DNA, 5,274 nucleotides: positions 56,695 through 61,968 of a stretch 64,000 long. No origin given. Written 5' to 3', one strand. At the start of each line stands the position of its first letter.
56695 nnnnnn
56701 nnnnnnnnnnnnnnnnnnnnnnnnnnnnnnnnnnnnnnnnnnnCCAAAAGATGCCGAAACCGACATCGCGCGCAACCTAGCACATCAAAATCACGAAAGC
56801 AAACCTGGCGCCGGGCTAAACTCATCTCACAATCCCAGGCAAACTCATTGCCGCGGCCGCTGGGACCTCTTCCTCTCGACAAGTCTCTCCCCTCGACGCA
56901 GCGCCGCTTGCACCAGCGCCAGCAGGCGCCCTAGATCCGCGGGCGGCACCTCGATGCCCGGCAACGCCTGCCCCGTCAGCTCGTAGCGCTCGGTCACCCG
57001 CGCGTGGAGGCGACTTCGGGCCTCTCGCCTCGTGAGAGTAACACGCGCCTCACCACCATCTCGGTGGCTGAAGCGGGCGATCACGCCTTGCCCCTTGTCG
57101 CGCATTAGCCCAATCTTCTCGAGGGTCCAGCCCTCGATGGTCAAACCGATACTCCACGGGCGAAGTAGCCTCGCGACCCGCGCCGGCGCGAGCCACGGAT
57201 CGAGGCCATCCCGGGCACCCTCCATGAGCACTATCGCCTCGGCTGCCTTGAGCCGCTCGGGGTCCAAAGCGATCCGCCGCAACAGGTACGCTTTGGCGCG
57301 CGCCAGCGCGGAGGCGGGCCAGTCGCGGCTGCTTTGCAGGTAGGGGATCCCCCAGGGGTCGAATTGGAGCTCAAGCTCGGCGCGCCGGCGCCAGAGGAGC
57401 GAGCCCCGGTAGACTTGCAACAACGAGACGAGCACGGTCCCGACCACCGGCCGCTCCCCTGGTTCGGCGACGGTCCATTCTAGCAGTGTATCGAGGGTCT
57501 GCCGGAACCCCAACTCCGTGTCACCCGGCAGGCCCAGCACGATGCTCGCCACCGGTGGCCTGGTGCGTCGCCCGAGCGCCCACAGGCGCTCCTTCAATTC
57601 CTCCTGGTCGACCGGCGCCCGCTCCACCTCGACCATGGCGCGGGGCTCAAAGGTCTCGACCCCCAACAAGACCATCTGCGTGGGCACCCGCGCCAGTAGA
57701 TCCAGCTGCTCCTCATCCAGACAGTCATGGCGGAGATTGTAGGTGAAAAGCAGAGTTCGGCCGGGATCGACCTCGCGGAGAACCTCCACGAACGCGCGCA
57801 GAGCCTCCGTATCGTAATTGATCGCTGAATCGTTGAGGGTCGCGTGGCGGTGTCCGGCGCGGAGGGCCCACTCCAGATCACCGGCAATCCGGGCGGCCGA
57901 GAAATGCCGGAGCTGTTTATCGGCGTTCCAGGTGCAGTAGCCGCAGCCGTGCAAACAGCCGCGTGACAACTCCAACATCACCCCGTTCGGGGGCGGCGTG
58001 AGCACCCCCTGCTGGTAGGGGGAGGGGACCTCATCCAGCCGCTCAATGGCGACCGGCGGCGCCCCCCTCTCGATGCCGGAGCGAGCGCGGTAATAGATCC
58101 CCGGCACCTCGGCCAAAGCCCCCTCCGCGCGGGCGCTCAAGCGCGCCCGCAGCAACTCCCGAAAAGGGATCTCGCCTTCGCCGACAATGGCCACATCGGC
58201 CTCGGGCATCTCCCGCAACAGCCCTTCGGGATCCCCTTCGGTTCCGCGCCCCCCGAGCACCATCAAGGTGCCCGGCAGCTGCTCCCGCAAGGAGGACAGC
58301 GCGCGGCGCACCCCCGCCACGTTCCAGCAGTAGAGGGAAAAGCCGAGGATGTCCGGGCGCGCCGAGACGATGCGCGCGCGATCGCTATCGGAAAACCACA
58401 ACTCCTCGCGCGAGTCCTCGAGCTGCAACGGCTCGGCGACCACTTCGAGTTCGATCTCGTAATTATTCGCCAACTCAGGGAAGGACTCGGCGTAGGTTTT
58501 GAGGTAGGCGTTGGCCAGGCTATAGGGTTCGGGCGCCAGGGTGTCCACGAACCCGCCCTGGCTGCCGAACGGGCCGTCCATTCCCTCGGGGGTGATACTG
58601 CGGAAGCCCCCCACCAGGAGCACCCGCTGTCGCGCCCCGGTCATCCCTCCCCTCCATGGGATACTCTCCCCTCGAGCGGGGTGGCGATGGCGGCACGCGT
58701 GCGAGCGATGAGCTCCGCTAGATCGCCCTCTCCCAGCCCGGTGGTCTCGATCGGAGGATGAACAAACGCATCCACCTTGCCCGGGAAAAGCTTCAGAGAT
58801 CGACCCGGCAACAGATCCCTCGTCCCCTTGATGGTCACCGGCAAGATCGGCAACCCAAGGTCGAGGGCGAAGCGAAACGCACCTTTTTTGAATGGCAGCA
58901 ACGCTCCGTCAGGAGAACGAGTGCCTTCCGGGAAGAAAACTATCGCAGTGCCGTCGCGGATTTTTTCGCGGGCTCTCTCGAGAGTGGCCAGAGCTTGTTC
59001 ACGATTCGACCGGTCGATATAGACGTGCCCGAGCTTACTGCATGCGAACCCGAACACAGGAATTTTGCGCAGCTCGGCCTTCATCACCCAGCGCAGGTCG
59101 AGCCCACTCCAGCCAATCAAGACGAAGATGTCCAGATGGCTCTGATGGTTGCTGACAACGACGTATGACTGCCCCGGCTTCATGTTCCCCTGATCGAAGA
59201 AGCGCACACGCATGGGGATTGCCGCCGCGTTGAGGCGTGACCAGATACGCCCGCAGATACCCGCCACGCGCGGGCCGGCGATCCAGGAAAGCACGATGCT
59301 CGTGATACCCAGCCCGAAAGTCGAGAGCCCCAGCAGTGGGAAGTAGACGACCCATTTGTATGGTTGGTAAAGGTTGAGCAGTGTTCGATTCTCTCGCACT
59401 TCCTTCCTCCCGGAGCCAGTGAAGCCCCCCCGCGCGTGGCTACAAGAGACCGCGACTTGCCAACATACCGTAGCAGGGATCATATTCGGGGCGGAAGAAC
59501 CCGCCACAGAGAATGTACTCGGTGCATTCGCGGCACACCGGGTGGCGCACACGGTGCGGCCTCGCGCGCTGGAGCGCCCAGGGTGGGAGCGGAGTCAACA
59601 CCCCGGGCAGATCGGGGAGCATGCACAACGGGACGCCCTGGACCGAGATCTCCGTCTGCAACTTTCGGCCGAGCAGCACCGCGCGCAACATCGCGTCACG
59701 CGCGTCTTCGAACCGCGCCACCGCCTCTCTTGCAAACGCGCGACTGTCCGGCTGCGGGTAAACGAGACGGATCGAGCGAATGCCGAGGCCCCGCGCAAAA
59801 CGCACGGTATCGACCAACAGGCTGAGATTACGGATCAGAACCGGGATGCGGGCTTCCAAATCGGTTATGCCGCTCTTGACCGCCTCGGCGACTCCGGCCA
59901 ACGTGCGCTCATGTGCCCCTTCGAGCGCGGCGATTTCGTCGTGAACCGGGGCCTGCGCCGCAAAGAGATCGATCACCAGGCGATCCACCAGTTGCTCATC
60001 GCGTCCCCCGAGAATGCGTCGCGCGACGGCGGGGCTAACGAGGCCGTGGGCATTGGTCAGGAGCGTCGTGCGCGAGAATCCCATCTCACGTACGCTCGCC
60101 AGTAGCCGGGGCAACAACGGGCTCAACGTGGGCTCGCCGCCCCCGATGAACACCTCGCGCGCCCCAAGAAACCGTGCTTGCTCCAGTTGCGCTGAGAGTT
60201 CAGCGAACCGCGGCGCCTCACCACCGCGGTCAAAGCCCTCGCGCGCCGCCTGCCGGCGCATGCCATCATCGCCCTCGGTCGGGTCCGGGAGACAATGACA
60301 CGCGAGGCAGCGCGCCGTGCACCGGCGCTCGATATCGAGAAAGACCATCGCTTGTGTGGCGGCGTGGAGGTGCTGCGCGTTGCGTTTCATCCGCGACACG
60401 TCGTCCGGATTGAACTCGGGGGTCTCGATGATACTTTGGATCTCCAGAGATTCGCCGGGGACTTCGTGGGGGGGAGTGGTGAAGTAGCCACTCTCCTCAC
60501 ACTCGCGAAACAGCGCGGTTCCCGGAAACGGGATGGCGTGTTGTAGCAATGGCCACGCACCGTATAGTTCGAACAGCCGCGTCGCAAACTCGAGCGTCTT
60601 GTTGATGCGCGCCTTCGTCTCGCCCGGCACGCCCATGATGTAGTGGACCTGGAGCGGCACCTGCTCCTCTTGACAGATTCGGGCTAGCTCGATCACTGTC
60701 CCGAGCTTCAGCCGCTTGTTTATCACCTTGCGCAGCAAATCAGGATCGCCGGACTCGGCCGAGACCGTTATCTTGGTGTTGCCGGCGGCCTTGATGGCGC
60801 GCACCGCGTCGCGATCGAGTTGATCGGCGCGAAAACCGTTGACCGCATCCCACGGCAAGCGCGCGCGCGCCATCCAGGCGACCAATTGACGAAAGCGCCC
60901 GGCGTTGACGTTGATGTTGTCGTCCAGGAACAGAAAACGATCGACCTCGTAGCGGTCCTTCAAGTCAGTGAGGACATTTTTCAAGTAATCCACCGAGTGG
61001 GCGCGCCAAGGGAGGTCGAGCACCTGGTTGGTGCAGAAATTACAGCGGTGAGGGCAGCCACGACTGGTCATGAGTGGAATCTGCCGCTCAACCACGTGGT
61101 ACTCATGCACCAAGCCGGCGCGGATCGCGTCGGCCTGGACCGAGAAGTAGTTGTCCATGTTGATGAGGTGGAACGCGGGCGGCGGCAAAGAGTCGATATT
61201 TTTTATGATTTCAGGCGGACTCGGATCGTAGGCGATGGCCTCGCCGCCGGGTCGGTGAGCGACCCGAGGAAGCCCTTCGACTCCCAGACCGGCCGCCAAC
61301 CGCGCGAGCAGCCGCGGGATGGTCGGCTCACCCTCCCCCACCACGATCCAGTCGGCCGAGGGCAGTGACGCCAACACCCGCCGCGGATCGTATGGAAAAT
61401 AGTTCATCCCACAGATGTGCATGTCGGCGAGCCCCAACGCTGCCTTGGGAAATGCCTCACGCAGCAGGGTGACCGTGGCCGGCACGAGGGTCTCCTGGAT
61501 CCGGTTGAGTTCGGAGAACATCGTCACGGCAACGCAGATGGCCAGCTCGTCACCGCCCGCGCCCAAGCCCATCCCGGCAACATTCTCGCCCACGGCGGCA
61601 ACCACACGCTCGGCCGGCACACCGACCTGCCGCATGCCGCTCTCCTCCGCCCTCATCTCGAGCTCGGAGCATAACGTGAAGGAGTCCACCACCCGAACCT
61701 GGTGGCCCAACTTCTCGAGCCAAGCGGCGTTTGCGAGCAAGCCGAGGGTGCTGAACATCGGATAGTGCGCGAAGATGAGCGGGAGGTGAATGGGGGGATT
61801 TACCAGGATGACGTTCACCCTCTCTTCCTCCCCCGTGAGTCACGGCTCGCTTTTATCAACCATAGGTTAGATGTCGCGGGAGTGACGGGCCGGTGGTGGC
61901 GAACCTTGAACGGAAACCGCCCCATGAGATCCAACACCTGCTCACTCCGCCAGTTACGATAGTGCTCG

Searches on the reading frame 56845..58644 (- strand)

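Call 78: search_protein_families(library=pfam, proteins=[window:56845-58644:-], max_evalue=0.00001)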
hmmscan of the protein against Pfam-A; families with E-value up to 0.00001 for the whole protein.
window:56845-58644:- (599 aa): 2 families
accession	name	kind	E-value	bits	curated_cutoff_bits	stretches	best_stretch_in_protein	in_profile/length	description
PF02310.24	B12-binding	-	5.3e-12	46.1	32.1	1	90-165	45-121/121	B12 binding domain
PF04055.27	Radical_SAM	-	7.5e-09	36.4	29.5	1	225-386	2-165/166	Radical SAM superfamily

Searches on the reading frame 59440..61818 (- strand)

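Call 78: search_protein_families(library=pfam, proteins=[window:59440-61818:-], max_evalue=0.00001)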
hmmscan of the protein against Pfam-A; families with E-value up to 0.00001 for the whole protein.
window:59440-61818:- (792 aa): 1 family
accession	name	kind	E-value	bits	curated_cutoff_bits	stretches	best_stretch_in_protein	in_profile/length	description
PF04055.27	Radical_SAM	-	1.5e-30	107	29.5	2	251-412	3-166/166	Radical SAM superfamily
